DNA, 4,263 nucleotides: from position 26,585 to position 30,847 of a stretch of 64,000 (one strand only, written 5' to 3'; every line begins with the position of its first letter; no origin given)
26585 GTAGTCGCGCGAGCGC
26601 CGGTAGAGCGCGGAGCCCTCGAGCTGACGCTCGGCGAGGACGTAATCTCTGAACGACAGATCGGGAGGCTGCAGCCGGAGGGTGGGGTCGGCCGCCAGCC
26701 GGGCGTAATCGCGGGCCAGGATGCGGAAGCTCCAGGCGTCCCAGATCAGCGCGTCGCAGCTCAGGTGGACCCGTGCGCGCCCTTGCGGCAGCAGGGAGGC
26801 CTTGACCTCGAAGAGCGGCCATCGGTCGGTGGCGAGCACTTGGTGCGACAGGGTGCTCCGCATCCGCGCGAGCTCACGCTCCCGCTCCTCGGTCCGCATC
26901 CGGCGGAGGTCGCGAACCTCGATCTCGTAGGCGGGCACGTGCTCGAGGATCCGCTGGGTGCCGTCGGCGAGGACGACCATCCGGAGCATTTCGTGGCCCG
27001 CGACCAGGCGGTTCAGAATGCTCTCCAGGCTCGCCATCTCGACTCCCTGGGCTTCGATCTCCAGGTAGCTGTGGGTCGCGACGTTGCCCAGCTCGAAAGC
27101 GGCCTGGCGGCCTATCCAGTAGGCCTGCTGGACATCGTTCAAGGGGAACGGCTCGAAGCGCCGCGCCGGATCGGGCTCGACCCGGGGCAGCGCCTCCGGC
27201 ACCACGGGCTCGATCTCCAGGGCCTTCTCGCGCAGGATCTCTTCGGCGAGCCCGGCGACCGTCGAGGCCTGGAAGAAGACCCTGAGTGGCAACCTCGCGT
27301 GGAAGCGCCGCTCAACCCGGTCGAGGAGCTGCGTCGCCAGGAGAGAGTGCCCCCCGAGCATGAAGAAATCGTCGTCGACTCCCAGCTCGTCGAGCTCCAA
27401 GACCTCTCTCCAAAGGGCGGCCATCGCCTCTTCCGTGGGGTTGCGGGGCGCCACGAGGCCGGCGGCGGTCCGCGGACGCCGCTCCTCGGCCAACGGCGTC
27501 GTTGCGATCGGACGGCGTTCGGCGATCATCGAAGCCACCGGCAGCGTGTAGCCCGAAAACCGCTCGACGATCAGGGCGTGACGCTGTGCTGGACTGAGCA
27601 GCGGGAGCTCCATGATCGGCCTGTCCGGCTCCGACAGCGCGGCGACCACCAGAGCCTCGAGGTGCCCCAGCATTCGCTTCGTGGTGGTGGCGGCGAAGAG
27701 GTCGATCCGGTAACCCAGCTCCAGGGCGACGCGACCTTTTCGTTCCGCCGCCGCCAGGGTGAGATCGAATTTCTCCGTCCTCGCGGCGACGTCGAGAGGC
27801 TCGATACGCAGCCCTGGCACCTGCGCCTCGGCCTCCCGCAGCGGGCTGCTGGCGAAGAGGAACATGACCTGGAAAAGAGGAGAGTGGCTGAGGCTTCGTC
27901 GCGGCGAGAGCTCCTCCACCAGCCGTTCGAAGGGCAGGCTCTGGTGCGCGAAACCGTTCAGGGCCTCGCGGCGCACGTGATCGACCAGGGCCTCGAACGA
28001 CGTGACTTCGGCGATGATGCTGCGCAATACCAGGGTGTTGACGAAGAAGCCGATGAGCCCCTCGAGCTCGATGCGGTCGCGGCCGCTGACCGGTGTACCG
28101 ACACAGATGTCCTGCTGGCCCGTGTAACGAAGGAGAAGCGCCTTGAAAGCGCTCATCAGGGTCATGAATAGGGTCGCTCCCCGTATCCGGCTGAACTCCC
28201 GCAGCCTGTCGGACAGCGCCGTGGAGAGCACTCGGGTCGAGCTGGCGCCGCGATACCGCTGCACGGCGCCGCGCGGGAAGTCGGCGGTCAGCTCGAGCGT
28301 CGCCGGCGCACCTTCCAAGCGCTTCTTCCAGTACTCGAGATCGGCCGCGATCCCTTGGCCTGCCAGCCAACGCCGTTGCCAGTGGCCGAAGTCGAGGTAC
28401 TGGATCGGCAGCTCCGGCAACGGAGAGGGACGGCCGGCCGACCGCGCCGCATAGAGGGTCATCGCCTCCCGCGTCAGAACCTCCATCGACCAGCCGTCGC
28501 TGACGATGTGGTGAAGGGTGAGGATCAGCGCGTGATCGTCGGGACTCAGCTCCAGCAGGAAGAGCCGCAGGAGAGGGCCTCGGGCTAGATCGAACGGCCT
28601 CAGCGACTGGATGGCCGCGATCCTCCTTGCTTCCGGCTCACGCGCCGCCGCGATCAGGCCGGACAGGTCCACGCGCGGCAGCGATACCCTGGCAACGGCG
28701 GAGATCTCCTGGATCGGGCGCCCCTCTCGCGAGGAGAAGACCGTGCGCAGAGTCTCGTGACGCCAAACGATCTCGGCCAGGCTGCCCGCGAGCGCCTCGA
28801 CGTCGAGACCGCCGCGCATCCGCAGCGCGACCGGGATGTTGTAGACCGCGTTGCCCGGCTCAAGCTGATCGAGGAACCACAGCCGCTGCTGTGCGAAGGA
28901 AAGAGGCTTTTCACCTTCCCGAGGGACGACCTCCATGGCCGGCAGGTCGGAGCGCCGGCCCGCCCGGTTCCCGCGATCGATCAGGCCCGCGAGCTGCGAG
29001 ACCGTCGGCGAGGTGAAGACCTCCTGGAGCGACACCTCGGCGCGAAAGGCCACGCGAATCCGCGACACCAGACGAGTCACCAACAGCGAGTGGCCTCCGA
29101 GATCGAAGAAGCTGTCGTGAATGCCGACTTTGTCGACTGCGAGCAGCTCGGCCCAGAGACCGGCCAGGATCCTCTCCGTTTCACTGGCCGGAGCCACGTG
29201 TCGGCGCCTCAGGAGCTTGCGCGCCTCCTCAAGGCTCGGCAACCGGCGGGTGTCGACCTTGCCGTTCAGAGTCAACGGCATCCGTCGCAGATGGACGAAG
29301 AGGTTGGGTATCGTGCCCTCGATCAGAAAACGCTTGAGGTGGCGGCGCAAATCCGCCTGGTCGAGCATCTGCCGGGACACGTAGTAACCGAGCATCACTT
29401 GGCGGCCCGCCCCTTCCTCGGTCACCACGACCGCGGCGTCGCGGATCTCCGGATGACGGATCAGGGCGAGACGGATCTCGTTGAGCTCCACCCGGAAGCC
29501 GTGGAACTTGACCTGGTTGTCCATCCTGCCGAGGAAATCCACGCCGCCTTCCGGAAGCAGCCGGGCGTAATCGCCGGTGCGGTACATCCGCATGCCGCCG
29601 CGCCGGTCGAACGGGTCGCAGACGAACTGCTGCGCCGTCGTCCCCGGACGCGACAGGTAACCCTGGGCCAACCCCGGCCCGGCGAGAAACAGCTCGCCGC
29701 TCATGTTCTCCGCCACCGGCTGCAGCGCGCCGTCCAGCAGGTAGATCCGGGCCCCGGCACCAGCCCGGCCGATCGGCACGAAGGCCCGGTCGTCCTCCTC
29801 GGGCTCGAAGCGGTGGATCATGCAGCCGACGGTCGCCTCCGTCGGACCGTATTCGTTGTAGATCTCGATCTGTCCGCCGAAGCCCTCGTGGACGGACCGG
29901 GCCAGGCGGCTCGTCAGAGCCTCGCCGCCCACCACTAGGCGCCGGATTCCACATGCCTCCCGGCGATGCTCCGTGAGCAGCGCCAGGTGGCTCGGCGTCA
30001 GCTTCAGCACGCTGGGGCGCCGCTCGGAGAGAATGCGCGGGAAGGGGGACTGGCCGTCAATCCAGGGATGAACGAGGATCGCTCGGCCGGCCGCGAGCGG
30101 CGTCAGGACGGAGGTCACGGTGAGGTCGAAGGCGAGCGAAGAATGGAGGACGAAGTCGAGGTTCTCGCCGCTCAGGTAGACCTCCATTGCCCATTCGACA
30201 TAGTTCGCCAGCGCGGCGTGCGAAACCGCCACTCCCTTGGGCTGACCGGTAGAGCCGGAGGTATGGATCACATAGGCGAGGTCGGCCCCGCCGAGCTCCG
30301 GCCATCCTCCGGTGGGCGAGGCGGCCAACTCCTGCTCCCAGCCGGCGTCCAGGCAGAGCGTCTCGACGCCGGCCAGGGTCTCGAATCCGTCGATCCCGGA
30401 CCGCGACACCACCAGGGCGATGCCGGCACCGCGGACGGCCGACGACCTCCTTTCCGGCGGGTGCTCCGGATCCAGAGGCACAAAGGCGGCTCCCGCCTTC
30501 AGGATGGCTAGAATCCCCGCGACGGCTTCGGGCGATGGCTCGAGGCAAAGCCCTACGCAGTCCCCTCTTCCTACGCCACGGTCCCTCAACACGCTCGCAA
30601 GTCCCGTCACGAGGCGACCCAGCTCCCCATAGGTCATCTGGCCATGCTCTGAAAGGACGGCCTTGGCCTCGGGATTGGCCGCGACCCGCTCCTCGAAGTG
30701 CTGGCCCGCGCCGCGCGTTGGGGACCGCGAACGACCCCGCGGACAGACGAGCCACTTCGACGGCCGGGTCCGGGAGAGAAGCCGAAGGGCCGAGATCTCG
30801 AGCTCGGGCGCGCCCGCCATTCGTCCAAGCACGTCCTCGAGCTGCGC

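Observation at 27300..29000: A-less elongation module (C-PCP) inside the giant NRPS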

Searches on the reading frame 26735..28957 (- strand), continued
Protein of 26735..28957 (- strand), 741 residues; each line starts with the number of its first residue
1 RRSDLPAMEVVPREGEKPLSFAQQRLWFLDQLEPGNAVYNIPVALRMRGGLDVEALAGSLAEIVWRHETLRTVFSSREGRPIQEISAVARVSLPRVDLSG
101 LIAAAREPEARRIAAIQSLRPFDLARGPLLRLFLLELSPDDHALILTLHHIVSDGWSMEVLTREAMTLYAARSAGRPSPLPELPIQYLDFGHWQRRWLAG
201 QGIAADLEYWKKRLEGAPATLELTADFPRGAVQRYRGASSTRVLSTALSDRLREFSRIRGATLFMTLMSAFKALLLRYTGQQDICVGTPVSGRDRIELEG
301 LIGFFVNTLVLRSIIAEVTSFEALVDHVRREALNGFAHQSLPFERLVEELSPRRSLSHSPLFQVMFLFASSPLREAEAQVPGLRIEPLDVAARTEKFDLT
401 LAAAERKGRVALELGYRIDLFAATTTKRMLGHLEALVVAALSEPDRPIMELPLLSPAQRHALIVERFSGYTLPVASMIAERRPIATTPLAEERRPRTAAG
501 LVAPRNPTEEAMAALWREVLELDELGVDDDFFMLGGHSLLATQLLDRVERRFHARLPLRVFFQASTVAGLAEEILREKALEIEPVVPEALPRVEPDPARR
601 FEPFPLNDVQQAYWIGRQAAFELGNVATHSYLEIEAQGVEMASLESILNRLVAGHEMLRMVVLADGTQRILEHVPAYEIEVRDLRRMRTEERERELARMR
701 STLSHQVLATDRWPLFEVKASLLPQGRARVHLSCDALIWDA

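Call 24: find_encoding_contigs(protein=P0031, flank=10000, max_places=3)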
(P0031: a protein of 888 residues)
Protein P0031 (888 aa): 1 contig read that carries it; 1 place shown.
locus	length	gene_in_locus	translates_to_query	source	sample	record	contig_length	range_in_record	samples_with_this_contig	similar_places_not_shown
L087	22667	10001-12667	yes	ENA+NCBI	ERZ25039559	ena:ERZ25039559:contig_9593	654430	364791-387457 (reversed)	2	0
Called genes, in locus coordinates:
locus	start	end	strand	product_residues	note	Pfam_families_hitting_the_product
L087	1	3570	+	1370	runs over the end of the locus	PF18563:TubC_N, PF00668:Condensation, PF00501:AMP-binding, PF13193:AMP-binding_C, PF00550:PP-binding, PF00975:Thioesterase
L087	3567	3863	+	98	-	PF00550:PP-binding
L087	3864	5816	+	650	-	PF02543:Carbam_trans_N, PF16861:Carbam_trans_C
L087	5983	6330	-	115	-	-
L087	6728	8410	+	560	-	PF00750:tRNA-synt_1d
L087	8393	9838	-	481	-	PF12390:Se-cys_synth_N, PF03841:SelA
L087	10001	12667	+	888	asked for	PF00668:Condensation, PF00550:PP-binding, PF00668:Condensation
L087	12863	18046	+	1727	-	PF00501:AMP-binding, PF13193:AMP-binding_C, PF00550:PP-binding, PF00668:Condensation, PF00501:AMP-binding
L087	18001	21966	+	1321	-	PF00550:PP-binding, PF00668:Condensation, PF00501:AMP-binding, PF13193:AMP-binding_C, PF00550:PP-binding, PF00975:Thioesterase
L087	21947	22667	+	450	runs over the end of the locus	PF07731:Cu-oxidase_2 (weak), PF07732:Cu-oxidase_3, PF07731:Cu-oxidase_2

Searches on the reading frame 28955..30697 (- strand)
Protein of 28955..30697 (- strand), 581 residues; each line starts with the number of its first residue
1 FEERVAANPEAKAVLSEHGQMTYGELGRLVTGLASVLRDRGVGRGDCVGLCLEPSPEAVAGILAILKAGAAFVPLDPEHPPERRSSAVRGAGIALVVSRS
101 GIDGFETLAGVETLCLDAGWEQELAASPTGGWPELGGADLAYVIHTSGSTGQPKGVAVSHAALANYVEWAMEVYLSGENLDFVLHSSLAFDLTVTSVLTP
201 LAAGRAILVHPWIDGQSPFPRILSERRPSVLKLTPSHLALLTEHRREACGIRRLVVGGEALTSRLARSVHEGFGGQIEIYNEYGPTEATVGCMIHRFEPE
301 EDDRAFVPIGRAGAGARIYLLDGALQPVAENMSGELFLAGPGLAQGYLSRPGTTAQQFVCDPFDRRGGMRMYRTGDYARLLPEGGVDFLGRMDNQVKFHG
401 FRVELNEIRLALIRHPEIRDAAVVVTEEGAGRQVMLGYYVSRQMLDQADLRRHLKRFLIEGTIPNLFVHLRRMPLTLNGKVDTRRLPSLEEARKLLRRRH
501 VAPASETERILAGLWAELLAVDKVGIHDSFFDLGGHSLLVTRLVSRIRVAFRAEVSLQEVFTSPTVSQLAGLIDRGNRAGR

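Call 5: search_protein_families(library=pfam, proteins=[window:28955-30697:-], max_evalue=0.01)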
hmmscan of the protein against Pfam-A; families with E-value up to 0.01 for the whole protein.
window:28955-30697:- (581 aa): 3 families
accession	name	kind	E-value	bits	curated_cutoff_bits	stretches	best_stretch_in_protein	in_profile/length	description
PF00501.34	AMP-binding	-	1.1e-71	242.1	29.9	1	1-348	1-384/384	AMP-binding enzyme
PF00550.31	PP-binding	-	5.2e-14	52.7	20.8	1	511-573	3-67/67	Phosphopantetheine attachment site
PF13193.12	AMP-binding_C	-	4.5e-05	24.7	24.5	1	411-480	5-76/76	AMP-binding enzyme C-terminal domain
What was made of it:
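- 29195..30697 (-): Upstream A domain (aa 380-880), specificity code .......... (Asn-type). Favoured donor for T2. Pfam AMP-binding 1.1e-71 (call 5).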
